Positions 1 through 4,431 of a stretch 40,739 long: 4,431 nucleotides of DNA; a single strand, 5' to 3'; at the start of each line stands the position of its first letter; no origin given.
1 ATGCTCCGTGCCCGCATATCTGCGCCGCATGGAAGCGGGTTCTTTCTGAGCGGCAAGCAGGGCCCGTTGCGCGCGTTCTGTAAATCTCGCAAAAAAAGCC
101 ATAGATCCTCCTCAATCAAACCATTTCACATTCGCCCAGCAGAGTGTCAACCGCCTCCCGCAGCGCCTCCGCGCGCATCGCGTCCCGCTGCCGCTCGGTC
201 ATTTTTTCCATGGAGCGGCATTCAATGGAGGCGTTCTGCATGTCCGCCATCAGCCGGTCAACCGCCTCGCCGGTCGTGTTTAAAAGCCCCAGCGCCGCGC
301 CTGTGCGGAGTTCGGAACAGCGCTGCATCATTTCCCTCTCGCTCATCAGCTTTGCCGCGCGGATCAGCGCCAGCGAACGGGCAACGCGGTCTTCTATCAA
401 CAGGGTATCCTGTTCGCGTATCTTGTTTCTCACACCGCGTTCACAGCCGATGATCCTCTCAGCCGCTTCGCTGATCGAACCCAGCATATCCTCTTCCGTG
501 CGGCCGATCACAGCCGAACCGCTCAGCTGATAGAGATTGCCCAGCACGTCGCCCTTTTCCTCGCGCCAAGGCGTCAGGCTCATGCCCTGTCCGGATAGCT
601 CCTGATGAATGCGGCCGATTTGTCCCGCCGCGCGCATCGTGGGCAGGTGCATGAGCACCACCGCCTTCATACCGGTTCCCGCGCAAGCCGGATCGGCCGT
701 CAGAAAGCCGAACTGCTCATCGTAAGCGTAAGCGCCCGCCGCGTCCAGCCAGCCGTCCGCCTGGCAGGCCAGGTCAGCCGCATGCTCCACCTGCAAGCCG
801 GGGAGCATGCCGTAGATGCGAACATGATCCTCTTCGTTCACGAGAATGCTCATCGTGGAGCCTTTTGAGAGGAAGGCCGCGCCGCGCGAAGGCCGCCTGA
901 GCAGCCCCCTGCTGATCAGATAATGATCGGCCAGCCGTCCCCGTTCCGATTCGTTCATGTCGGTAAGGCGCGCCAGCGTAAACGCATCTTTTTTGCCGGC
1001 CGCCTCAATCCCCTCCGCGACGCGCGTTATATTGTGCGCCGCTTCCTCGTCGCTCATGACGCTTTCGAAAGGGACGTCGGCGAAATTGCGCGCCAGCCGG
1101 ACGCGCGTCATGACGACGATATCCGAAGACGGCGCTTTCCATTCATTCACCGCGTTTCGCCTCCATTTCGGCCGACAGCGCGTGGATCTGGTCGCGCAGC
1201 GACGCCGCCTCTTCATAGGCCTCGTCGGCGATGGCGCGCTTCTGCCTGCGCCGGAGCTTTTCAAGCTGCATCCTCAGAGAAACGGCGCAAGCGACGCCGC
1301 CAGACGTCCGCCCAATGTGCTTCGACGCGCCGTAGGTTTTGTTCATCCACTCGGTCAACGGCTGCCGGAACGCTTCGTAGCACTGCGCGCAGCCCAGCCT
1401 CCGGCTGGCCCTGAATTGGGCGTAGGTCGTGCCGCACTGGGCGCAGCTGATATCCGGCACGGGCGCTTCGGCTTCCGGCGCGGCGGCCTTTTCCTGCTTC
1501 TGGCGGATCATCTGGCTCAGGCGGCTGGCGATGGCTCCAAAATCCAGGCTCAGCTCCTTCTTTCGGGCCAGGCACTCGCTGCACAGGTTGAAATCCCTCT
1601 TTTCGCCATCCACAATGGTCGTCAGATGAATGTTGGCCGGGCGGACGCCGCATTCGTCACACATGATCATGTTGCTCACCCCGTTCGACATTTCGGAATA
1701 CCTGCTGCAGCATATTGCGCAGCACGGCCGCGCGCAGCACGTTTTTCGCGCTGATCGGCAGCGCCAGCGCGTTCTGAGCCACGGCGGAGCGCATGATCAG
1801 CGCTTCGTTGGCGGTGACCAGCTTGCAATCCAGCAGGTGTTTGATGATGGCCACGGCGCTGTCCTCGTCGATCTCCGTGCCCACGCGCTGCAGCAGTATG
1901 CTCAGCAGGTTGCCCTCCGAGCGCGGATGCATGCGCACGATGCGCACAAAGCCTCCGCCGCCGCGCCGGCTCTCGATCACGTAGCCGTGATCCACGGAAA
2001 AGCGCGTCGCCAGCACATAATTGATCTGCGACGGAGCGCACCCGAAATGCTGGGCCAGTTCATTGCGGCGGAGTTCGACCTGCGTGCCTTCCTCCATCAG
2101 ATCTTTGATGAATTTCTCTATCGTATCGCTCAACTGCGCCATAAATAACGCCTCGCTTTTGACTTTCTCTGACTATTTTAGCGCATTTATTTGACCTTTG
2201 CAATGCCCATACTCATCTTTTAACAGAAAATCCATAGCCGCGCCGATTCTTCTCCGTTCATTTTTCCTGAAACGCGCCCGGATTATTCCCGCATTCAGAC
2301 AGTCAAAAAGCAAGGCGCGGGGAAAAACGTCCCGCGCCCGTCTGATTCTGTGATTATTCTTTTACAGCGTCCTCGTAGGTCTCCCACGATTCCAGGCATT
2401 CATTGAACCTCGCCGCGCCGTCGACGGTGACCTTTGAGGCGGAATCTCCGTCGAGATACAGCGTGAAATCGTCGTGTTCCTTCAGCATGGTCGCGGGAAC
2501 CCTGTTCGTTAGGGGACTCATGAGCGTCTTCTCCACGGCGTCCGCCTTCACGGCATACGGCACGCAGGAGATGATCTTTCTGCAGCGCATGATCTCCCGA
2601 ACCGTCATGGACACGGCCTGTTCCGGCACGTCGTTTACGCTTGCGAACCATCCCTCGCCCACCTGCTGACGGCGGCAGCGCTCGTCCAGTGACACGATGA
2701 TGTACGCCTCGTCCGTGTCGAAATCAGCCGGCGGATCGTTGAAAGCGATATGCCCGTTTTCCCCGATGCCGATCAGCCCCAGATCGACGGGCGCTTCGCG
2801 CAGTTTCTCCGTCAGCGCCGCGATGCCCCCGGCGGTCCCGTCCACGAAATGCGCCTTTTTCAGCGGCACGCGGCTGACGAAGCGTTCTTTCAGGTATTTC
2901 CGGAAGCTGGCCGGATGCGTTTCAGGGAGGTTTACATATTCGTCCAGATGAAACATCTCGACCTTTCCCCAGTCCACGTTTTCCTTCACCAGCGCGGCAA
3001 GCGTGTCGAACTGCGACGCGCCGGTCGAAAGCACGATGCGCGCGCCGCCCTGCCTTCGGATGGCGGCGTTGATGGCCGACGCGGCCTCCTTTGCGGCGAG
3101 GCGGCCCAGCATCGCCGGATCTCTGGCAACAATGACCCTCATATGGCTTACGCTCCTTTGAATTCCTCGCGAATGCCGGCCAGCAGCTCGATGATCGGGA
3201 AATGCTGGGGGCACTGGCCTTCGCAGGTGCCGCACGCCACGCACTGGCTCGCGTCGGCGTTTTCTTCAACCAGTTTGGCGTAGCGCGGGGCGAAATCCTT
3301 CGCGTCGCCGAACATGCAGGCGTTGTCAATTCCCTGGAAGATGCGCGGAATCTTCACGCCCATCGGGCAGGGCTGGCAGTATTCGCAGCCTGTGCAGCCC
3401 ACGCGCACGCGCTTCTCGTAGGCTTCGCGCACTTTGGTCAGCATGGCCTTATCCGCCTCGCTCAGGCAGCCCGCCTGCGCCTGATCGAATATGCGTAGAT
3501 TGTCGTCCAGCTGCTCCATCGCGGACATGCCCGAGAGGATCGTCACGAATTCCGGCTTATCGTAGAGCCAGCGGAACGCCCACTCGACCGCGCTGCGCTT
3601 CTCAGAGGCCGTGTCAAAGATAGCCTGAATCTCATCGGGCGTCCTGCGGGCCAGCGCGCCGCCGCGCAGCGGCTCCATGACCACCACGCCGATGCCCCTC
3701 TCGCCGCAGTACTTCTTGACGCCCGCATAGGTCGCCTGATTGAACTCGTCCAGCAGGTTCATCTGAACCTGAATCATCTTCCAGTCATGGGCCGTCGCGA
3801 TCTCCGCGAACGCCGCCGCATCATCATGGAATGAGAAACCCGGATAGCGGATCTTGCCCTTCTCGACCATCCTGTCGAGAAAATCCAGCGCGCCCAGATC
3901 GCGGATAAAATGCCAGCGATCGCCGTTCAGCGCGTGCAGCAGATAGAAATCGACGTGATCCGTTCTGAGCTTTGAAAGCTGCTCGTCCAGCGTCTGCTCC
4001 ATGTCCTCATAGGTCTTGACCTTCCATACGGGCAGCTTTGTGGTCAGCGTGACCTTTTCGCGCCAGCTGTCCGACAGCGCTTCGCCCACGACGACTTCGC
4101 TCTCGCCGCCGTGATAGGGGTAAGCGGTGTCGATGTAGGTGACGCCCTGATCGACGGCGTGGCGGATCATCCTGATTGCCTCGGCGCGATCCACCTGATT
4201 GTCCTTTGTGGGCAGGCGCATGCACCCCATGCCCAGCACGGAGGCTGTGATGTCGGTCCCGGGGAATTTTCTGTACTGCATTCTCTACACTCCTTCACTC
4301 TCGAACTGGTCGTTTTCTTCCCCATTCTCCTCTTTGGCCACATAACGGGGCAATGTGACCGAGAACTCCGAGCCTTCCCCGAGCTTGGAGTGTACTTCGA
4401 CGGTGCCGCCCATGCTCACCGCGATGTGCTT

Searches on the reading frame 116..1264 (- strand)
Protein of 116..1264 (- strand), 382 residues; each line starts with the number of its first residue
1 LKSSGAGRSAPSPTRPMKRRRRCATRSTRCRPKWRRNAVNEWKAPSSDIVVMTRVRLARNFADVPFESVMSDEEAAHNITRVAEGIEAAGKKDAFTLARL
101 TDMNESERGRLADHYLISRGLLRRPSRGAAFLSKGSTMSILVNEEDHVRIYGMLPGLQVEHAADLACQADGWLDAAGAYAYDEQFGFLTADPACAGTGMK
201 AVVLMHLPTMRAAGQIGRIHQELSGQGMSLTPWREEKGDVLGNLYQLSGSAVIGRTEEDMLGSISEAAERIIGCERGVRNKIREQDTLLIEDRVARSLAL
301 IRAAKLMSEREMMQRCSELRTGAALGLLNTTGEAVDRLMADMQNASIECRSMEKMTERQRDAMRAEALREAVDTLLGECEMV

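Call 23: search_protein_families(library=pfam, max_evalue=0.00001, proteins=[window:116-1264:-])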
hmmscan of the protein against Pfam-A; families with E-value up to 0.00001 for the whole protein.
window:116-1264:- (382 aa): 1 family
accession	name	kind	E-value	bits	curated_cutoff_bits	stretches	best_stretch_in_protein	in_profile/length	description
PF00217.24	ATP-gua_Ptrans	-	8.4e-40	136.8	22.4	1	81-276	5-201/203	ATP:guanido phosphotransferase, C-terminal catalytic domain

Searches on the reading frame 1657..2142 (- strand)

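Call 23: search_protein_families(library=pfam, max_evalue=0.00001, proteins=[window:1657-2142:-])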
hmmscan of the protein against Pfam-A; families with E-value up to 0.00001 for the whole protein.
window:1657-2142:- (161 aa): 2 families
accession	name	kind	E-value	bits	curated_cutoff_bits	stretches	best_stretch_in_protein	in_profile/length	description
PF05848.17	CtsR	-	6.4e-34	116.1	23.1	1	3-71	1-71/72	CtsR N-terminal HTH domain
PF17727.6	CtsR_C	-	5.4e-17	62.2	23.8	1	77-146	3-72/72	CtsR C-terminal dimerization domain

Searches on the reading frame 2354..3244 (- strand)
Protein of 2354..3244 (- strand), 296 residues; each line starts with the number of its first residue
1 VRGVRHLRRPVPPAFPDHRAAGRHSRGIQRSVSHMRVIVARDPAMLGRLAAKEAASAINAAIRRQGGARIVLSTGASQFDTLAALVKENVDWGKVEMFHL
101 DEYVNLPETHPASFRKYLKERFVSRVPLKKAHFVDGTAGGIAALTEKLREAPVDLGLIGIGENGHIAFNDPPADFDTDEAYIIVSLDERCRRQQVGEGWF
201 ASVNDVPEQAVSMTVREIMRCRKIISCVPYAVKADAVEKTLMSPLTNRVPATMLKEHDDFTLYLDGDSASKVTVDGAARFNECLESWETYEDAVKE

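Call 7: search_protein_families(library=ncbifam, proteins=[window:2354-3244:-])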
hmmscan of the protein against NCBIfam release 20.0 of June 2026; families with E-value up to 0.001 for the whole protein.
window:2354-3244:- (296 aa): 8 families
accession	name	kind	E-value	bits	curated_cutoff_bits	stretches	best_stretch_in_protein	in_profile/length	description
NF001684.0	PRK00443.1-4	subfamily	1.2e-39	136.4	326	1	35-274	1-243/260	glucosamine-6-phosphate deaminase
TIGR00502.1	nagB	equivalog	2.1e-33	115.8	236.9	1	35-282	1-257/259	glucosamine-6-phosphate deaminase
NF001682.0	PRK00443.1-1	equivalog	8.5e-32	110.6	528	1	56-270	18-232/262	glucosamine-6-phosphate deaminase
NF002557.0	PRK02122.1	subfamily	3.6e-29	101.4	384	1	28-274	22-277/653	glucosamine-6-phosphate deaminase-like protein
NF007291.0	PRK09762.1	equivalog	4.2e-23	82.2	271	1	52-262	17-231/236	galactosamine-6-phosphate isomerase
NF009022.0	PRK12358.1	equivalog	4.2e-18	65.7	247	1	35-272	1-237/239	glucosamine-6-phosphate deaminase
NF001685.0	PRK00443.1-5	equivalog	6.5e-16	58.4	513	1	35-282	1-257/266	glucosamine-6-phosphate deaminase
TIGR01198.1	pgl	equivalog_domain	1.4e-15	57.5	124.45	1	45-271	7-233/234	6-phosphogluconolactonase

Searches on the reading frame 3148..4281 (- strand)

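Call 7: search_protein_families(library=ncbifam, proteins=[window:3148-4281:-])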
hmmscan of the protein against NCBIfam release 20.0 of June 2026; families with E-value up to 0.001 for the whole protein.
window:3148-4281:- (377 aa): 9 families
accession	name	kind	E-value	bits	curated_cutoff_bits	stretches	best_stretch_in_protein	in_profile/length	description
NF049922.1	MethglyxlRedYdjG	equivalog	7.4e-20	71.2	550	1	5-211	5-226/326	NADH-dependent methylglyoxal reductase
NF007695.0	PRK10376.1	subfamily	3.2e-11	42.8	280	1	11-263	15-269/290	oxidoreductase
NF008598.0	PRK11565.1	equivalog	8e-10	38.3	425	1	29-127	24-118/275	2,5-didehydrogluconate reductase DkgA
NF008377.0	PRK11172.1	equivalog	1.4e-09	37.6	327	1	15-206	5-182/267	2,5-didehydrogluconate reductase DkgB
NF007912.0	PRK10625.1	equivalog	2.2e-08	33.9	415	1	1-175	1-206/346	NADP(H)-dependent aldo-keto reductase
TIGR01293.1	Kv_beta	subfamily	1e-05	24.8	365.4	1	1-89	1-88/319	voltage-dependent potassium channel subunit beta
NF007388.0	PRK09912.1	subfamily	1.3e-05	24.3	448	0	1-211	13-231/346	L-glyceraldehyde 3-phosphate reductase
TIGR00314.1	cdhA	equivalog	4.8e-05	21.4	781.3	1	295-369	400-461/784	CO dehydrogenase/acetyl-CoA synthase complex subunit alpha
NF006560.0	PRK09061.1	subfamily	0.0005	18.5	340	1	33-119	269-352/517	amidohydrolase family protein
